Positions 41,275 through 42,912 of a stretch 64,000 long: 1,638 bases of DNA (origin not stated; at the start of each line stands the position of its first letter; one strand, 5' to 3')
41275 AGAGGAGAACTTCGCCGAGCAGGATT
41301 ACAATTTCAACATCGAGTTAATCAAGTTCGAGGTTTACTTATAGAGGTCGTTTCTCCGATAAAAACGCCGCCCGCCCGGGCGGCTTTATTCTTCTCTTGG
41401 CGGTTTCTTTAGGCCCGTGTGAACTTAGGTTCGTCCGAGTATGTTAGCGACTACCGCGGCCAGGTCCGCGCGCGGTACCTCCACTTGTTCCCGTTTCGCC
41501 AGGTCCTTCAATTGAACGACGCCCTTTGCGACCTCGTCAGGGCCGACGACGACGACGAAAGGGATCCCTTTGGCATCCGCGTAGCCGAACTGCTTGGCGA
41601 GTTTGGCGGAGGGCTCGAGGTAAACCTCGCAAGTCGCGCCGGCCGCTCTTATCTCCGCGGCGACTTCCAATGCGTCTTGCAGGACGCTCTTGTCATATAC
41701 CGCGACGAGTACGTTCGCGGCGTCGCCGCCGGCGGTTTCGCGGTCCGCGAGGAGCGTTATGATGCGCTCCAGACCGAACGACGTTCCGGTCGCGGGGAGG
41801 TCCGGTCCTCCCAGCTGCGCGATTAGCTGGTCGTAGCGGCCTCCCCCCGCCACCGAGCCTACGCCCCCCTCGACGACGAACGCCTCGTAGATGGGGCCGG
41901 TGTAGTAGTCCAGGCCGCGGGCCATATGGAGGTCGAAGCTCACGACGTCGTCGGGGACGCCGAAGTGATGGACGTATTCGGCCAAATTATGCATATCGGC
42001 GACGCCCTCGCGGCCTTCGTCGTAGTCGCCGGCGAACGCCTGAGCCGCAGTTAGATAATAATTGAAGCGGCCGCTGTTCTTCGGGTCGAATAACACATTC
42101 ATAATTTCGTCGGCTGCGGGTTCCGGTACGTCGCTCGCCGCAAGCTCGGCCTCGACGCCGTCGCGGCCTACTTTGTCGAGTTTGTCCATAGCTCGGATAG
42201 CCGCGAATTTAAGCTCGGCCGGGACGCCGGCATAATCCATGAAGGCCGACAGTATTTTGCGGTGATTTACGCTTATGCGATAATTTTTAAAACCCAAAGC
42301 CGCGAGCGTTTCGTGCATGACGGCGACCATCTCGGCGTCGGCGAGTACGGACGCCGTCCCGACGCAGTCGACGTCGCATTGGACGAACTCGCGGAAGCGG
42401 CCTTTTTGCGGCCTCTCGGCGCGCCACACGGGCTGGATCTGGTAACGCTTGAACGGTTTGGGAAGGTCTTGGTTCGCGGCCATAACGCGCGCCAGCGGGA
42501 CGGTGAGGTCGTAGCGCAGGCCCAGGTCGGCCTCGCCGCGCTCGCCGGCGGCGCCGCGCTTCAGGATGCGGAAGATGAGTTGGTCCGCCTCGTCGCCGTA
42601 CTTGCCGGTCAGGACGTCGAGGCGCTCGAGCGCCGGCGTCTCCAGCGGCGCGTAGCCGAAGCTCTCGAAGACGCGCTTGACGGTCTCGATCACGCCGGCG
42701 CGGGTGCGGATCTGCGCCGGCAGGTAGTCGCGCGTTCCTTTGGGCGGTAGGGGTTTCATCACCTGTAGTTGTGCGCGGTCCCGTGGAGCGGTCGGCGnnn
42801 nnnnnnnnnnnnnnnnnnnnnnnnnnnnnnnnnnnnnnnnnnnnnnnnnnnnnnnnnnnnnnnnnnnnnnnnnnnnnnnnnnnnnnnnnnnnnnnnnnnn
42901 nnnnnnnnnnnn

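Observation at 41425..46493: MIO ammonia-lyase/aminomutase co-oriented with hisS and divergent from an N-terminally extended KamA-type radical-SAM aminomutase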

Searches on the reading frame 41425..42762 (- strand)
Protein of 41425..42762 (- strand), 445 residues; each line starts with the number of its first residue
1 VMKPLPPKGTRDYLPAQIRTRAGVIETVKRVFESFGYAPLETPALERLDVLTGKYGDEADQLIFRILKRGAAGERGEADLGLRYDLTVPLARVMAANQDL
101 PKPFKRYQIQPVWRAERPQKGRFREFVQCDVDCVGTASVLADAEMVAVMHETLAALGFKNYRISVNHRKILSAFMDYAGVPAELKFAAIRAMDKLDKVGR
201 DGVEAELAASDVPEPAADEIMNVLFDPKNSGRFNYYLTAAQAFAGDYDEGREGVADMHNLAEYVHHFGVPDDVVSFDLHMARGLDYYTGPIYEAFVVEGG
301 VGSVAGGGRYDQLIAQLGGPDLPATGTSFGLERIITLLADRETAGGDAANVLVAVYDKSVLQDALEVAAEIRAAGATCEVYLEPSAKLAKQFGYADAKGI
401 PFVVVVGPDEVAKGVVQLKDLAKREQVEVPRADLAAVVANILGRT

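Call 6: search_protein_families(library=pfam, proteins=[window:41425-42762:-])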
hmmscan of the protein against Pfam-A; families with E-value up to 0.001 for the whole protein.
window:41425-42762:- (445 aa): 4 families
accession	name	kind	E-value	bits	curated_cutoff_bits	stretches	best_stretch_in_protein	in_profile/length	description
PF13393.11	tRNA-synt_His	-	3.9e-48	164.7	25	1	9-334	1-308/308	Histidyl-tRNA synthetase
PF03129.25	HGTP_anticodon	-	4.9e-18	65.5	21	1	351-439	2-92/94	Anticodon binding domain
PF00587.30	tRNA-synt_2b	-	3.5e-07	30.9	29.3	1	99-169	30-106/179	tRNA synthetase class II core domain (G, H, P, S and T)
PF00152.25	tRNA-synt_2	-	1.2e-06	28.3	25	0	106-161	94-144/308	tRNA synthetases class II (D, K and N)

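Call 7: search_protein_families(library=ncbifam, proteins=[window:41425-42762:-])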
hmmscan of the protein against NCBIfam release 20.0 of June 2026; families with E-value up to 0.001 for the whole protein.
window:41425-42762:- (445 aa): 25 families
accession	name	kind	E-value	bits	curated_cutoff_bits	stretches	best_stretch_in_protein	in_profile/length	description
TIGR00442.1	hisS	equivalog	5.8e-115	384.5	286.75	1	6-430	2-405/406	histidine--tRNA ligase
NF009085.0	PRK12420.1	equivalog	4.2e-96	322.9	540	1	8-431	8-419/426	histidine--tRNA ligase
TIGR00443.1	hisZ_biosyn_reg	equivalog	1.6e-59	201.6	271.65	1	11-338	1-312/314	ATP phosphoribosyltransferase regulatory subunit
NF008941.0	PRK12292.2-4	equivalog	1.1e-51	175.9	447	1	7-377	10-359/393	ATP phosphoribosyltransferase regulatory subunit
NF008942.0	PRK12292.2-5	equivalog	4.5e-50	170.5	643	1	7-435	12-424/434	ATP phosphoribosyltransferase regulatory subunit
NF008936.0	PRK12292.1-3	equivalog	1.1e-40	139.7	492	1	7-411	8-396/406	ATP phosphoribosyltransferase regulatory subunit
NF008940.0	PRK12292.2-3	equivalog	3.9e-39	134.5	450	1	6-410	5-395/404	ATP phosphoribosyltransferase regulatory subunit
NF008945.0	PRK12292.3-3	equivalog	2.2e-37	129.1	409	1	6-406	2-358/368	ATP phosphoribosyltransferase regulatory subunit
NF008953.0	PRK12295.1-6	equivalog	4.2e-27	95.1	384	2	17-194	8-177/384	ATP phosphoribosyltransferase regulatory subunit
NF008935.0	PRK12292.1-1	equivalog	1.8e-26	93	350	1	6-377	6-349/382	ATP phosphoribosyltransferase regulatory subunit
NF009086.0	PRK12421.1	equivalog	4.1e-26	91.8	318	1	5-378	8-358/389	ATP phosphoribosyltransferase regulatory subunit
NF008938.0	PRK12292.1-6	equivalog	6.7e-26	91.1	833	2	6-169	8-164/420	ATP phosphoribosyltransferase regulatory subunit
NF008950.0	PRK12295.1-3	equivalog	1.3e-25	90.6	492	2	254-344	294-380/387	ATP phosphoribosyltransferase regulatory subunit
NF008943.0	PRK12292.3-1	equivalog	2e-24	86.4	690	1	7-400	27-379/403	ATP phosphoribosyltransferase regulatory subunit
NF008939.0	PRK12292.2-1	equivalog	1.1e-20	73.8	335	2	6-174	5-170/391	ATP phosphoribosyltransferase regulatory subunit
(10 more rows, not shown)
